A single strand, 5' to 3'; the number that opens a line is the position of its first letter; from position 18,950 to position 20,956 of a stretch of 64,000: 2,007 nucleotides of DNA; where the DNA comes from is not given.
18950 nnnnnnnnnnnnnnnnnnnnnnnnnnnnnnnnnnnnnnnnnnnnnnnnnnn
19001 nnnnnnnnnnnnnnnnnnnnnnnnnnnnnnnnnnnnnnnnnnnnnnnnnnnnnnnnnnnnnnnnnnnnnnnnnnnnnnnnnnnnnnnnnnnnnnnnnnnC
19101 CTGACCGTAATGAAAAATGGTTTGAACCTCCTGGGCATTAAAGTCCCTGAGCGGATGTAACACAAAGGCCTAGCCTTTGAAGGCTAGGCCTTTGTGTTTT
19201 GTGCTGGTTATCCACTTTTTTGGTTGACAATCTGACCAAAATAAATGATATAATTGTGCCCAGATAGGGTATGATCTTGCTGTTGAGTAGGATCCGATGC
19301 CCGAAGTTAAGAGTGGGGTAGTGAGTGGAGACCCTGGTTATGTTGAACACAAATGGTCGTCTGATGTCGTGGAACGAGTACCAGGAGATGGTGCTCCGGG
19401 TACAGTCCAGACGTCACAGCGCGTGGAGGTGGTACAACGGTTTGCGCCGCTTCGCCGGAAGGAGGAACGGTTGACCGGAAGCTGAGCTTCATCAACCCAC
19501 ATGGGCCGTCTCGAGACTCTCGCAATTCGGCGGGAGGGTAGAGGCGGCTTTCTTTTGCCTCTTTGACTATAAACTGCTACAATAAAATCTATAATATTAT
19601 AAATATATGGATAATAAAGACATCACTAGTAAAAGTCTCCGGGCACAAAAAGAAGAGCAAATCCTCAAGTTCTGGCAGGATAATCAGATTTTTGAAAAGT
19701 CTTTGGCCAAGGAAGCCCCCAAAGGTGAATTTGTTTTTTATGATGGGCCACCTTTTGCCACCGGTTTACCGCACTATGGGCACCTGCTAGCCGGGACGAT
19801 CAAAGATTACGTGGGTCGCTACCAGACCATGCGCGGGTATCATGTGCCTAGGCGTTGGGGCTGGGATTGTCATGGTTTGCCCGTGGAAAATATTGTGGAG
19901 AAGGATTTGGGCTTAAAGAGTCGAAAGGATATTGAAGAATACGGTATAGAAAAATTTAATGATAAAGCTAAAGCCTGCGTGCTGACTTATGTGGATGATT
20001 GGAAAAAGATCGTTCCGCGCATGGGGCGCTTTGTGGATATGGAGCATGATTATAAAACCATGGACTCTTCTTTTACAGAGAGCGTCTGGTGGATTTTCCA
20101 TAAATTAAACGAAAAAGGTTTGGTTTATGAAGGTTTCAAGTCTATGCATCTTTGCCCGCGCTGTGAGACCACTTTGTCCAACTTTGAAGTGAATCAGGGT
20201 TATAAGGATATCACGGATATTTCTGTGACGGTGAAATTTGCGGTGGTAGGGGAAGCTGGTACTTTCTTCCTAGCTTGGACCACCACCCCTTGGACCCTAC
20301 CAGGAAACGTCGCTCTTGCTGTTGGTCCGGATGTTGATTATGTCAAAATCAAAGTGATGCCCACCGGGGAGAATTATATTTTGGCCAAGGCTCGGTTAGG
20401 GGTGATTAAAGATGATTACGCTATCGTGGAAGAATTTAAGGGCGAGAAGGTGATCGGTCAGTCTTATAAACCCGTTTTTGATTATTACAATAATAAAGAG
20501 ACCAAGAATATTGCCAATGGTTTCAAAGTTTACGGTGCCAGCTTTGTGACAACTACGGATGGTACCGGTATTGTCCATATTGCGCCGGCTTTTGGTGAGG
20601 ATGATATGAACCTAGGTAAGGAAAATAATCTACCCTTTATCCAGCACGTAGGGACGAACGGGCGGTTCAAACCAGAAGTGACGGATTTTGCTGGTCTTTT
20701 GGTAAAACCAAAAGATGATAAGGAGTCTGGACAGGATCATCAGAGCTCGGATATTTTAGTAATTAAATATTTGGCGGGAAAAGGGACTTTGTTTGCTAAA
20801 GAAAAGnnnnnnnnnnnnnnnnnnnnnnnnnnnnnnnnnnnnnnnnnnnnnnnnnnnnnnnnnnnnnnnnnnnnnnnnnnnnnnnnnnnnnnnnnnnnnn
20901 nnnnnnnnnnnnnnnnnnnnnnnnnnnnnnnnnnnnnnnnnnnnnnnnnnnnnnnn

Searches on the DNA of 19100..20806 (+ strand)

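Call 5: search_rna_families(source=window, start=19100, end=19700, threshold=evalue, max_evalue=10, show_alignments=5)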
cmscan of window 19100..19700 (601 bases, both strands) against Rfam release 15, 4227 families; matches with E-value up to 10: 11.
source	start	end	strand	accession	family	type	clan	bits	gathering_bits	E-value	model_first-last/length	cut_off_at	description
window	19166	19220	-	RF02844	RefA9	Gene; antisense;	-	26.2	49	0.084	1-64/64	no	Enterococcus sRNA A9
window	19159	19250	-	RF02428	SpF11_sRNA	Gene; sRNA;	-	20.6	54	1.5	1-95/95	no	Streptococcus sRNA SpF11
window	19152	19279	-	RF00121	MicC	Gene; sRNA;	-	20.2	90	1.8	1-123/123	no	MicC RNA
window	19142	19188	-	RF01687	Acido-Lenti-1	Gene; sRNA;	-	19.2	37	0.06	1-46/46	no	Acido-Lenti-1 RNA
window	19165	19254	-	RF01393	isrJ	Gene; sRNA;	-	17.7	37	1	1-75/75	no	isrJ Hfq binding RNA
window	19373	19484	-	RF02344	ar14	Gene; sRNA;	-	15.5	58.8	1.6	1-123/123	no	Alphaproteobacterial ar14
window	19160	19199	+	RF01901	mir-284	Gene; miRNA;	-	15.4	60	7.6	1-98/98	no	mir-284 microRNA precursor family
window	19165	19192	+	RF02097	mir-1662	Gene; miRNA;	-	15.1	85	6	1-66/66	no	mir-1662 microRNA precursor family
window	19540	19558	+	RF00489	ctRNA_p42d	Gene; antisense;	-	14.2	50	6.3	1-46/46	no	ctRNA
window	19144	19210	-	RF04097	MIR2630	Gene; miRNA;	-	12.5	144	9.3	1-229/229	no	MIR2630 microRNA precursor family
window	19450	19498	-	RF01151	snoU82P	Gene; snRNA; snoRNA; CD-box;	-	12.1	42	1.8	1-55/55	no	Small nucleolar RNA U82P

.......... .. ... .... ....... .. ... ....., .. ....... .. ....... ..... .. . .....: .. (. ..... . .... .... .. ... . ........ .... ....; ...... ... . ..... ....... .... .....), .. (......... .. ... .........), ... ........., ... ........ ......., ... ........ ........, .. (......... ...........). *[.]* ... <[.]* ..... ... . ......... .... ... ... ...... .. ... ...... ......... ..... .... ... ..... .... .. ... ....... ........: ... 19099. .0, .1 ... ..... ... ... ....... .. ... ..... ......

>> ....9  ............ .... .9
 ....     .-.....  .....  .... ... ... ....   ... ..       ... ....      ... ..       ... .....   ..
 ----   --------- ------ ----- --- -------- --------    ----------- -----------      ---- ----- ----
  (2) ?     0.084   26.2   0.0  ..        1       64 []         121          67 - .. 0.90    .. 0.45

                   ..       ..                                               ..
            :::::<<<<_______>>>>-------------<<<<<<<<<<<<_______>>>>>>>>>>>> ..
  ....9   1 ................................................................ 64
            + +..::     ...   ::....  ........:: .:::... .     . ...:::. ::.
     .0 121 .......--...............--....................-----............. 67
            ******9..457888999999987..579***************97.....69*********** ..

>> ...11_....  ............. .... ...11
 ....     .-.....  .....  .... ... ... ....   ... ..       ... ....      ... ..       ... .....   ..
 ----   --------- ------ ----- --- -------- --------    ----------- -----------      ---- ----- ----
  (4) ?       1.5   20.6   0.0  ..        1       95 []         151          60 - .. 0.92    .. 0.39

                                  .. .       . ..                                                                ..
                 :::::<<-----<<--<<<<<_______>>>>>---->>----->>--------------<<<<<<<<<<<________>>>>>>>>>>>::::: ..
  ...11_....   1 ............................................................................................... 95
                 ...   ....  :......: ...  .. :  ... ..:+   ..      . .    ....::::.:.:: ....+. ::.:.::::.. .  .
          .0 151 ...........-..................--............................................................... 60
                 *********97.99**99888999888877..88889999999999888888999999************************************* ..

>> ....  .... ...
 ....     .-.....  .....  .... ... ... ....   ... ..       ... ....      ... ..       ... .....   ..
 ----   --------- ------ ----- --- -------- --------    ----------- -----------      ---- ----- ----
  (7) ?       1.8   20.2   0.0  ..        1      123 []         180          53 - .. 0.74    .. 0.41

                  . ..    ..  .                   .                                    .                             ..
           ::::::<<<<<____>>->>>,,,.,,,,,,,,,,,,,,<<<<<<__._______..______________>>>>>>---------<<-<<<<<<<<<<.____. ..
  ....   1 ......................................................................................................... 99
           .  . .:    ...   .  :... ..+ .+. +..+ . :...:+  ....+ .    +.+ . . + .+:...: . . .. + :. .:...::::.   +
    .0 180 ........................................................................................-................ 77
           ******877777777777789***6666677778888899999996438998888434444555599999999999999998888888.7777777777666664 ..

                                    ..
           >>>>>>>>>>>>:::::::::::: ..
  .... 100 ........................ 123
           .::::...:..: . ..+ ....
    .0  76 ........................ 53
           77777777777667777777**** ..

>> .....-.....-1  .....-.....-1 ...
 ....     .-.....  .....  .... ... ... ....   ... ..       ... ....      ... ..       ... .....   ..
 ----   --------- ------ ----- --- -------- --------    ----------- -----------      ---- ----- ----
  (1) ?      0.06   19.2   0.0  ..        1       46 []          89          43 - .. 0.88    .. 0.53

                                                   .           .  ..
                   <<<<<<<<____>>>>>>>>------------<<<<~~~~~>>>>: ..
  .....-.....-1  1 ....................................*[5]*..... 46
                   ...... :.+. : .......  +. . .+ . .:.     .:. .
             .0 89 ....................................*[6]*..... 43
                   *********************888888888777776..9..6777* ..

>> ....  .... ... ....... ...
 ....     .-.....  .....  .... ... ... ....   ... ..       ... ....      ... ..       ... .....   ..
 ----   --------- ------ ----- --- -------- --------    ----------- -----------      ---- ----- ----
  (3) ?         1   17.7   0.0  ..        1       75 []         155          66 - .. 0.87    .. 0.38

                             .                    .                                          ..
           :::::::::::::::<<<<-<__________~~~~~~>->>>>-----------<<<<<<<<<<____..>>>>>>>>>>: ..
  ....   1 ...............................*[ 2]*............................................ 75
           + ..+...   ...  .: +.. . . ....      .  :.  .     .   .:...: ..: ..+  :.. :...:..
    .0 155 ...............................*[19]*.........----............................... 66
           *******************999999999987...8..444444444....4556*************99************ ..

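Call 19: search_rna_families(sources=[L001, L002, L003, L005, L008, L009, L021, L036, L024, L006], threshold=evalue, max_evalue=1, show_alignments=4)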
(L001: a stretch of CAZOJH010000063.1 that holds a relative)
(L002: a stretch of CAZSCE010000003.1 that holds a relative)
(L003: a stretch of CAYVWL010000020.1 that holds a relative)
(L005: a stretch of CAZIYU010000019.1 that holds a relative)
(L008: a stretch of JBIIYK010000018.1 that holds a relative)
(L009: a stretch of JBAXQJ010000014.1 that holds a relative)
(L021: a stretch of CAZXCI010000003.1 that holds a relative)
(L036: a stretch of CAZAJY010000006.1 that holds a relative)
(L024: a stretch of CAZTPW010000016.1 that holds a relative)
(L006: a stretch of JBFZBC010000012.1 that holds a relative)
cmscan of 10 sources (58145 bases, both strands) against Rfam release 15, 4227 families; matches with E-value up to 1: 5.
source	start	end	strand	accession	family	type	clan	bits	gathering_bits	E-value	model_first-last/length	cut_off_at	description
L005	2860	3016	+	RF04156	MIR2670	Gene; miRNA;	-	28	117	0.068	1-200/200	no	MIR2670 microRNA precursor family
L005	2883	2987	+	RF04108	mir-2513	Gene; miRNA;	-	27.7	89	0.38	1-120/120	no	mir-2513 microRNA precursor family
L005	2896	2970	-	RF04108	mir-2513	Gene; miRNA;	-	26.5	89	0.77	19-102/120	no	mir-2513 microRNA precursor family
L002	98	149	+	RF02399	NsiR1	Gene; sRNA;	-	25.1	39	0.96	1-60/60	no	Nitrogen stress-induced RNA 1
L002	6255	6320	-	RF03831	mir-627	Gene; miRNA;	-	23.6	86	0.97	1-87/87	no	mir-627 microRNA precursor family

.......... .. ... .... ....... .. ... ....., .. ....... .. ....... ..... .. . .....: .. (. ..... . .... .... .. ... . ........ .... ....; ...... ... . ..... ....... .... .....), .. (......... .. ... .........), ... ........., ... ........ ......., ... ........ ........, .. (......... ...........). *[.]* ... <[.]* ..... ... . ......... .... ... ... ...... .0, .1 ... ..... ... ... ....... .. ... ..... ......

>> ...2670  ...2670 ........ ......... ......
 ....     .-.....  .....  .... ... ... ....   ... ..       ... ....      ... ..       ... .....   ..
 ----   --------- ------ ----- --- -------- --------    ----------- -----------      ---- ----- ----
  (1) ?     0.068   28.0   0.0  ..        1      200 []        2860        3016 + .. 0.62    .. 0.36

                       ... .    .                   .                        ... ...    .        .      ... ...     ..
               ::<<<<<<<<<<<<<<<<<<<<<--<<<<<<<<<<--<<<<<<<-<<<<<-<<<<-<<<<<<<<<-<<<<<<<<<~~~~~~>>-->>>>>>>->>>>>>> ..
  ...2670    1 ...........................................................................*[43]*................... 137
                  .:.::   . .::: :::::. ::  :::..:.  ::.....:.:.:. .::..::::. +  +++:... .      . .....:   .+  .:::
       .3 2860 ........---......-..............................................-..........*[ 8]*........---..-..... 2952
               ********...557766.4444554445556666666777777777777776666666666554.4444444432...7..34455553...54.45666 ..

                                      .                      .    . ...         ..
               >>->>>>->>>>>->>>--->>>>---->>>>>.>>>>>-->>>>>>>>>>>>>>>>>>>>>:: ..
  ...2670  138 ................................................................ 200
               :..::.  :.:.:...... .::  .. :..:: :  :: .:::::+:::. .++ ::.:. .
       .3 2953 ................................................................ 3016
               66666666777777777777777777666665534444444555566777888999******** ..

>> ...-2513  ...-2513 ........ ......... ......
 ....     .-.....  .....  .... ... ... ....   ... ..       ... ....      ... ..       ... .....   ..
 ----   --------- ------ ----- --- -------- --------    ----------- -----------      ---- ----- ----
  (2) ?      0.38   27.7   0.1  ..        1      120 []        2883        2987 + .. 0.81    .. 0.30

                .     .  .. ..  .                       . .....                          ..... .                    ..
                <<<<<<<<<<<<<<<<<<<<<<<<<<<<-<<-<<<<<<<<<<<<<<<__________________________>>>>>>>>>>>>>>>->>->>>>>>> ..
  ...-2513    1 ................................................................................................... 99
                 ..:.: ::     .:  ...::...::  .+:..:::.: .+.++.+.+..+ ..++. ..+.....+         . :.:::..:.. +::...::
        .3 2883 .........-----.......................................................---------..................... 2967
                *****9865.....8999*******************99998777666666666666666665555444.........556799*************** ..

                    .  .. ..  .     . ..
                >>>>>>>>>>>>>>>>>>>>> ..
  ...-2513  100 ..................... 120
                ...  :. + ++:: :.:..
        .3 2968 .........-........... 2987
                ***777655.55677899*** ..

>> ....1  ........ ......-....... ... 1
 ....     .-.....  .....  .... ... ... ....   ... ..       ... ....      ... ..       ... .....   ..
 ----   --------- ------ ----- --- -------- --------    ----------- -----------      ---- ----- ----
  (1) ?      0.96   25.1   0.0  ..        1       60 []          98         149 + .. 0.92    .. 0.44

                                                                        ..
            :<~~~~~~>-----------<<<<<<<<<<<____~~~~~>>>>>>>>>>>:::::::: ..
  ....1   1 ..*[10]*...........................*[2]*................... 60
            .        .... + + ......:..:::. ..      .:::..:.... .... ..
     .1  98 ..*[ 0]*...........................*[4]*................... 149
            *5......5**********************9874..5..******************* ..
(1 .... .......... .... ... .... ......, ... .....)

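Call 53: build_rna_model(alignment_id=A3)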
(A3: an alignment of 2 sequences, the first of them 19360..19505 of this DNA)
Model R1 built from alignment A3 (2 sequences, 146 columns); structure: RNAalifold consensus.
model positions 146; base pairs 37; branch points 3; effective number of sequences 0.96; information 0.591 bits per position. Calibrated on 0.2 Mb of random sequence (short: E-values are rough).
structure used (alignment columns):
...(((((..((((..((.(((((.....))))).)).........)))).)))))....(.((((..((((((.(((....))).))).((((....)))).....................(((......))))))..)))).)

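Call 54: search_with_rna_model(model_id=R1, sources=[window, L001, L002, L003, L004, L005, L006, L007, L008, L009, L010, L011, L012, L013, L014, L015, L016, L017, L018, L019, L020, L021, L022, L023, L024, L025, L026, L027, L028, L029, L030, L031, L032, L033, L034, L035, L036, L037, L038, L039, L040, L041, L042, L043, L044, L045, L046, L047, L048, L049, L050, L051, L052, L053, L054, L055, L056, L057, L058, L059, L060, L061, L062, L063, L064, L065, L066, L067, L068, L069, L070, L071, L072, L073, L074, L075, L076, L077, L078, L079, L080], max_evalue=10)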
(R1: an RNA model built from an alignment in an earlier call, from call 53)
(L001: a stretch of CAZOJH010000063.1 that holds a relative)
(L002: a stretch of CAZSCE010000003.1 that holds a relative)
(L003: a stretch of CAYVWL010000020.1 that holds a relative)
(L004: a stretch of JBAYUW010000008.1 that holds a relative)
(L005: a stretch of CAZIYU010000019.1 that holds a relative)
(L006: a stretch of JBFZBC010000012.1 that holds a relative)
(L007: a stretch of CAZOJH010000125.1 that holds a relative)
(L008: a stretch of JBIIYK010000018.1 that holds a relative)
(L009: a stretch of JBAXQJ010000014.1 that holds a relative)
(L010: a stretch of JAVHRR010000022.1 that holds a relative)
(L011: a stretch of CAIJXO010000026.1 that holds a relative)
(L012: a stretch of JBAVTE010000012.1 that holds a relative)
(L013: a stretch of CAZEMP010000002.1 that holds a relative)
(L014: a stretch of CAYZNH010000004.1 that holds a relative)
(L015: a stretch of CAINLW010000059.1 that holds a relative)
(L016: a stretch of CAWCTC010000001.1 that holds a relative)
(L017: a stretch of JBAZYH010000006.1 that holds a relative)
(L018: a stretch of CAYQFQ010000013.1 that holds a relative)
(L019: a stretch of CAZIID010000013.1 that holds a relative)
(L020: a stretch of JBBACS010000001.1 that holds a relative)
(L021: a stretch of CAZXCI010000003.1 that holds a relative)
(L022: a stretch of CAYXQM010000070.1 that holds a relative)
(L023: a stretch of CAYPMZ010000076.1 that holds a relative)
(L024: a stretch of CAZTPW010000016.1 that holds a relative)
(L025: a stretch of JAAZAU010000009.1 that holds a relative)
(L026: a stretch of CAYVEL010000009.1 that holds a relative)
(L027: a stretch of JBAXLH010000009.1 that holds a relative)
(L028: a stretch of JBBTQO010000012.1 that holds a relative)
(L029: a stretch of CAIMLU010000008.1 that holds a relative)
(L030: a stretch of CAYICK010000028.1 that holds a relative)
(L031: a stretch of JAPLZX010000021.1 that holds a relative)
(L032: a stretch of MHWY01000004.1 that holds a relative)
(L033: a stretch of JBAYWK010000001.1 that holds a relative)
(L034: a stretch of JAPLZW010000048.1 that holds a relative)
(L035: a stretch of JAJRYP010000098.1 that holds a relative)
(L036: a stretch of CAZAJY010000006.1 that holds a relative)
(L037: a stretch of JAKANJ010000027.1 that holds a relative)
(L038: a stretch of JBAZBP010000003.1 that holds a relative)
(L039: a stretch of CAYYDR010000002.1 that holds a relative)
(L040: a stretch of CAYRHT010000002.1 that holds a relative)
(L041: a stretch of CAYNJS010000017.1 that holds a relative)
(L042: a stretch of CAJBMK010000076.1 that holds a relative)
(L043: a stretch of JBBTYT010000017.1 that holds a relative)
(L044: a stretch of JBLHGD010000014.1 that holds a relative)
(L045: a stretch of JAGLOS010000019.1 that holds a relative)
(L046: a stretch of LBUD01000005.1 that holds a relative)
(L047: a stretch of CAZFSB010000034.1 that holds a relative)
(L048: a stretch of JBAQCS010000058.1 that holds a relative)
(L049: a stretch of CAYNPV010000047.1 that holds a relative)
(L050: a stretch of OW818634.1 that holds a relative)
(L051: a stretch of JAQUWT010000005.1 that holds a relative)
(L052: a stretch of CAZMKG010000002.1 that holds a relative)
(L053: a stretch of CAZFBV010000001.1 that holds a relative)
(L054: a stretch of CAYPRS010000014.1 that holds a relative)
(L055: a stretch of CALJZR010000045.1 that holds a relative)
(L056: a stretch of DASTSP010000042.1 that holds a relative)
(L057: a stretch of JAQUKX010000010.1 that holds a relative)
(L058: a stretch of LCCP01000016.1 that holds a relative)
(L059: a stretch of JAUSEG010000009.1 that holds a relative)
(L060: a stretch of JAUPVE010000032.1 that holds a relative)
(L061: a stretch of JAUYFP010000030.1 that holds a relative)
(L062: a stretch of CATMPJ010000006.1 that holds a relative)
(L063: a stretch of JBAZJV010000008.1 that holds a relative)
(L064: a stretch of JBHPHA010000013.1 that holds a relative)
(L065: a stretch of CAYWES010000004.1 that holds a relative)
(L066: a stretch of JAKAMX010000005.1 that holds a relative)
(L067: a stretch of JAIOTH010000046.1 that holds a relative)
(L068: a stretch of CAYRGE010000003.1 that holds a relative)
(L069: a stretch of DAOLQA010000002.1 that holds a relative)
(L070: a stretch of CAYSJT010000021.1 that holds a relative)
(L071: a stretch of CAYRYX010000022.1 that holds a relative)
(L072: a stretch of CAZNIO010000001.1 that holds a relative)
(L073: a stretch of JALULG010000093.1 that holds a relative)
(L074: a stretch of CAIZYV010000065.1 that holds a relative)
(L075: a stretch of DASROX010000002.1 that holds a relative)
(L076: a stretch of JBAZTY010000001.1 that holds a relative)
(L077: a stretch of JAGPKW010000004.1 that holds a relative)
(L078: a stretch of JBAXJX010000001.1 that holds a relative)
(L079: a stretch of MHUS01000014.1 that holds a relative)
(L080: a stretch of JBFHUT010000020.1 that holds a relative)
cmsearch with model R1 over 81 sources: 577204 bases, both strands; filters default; matches with E-value up to 10: 2.
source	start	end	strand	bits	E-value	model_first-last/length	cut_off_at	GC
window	19360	19505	+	176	2.4e-39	1-146/146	no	0.6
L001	1206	1339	+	158.8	2.8e-35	1-146/146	no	0.57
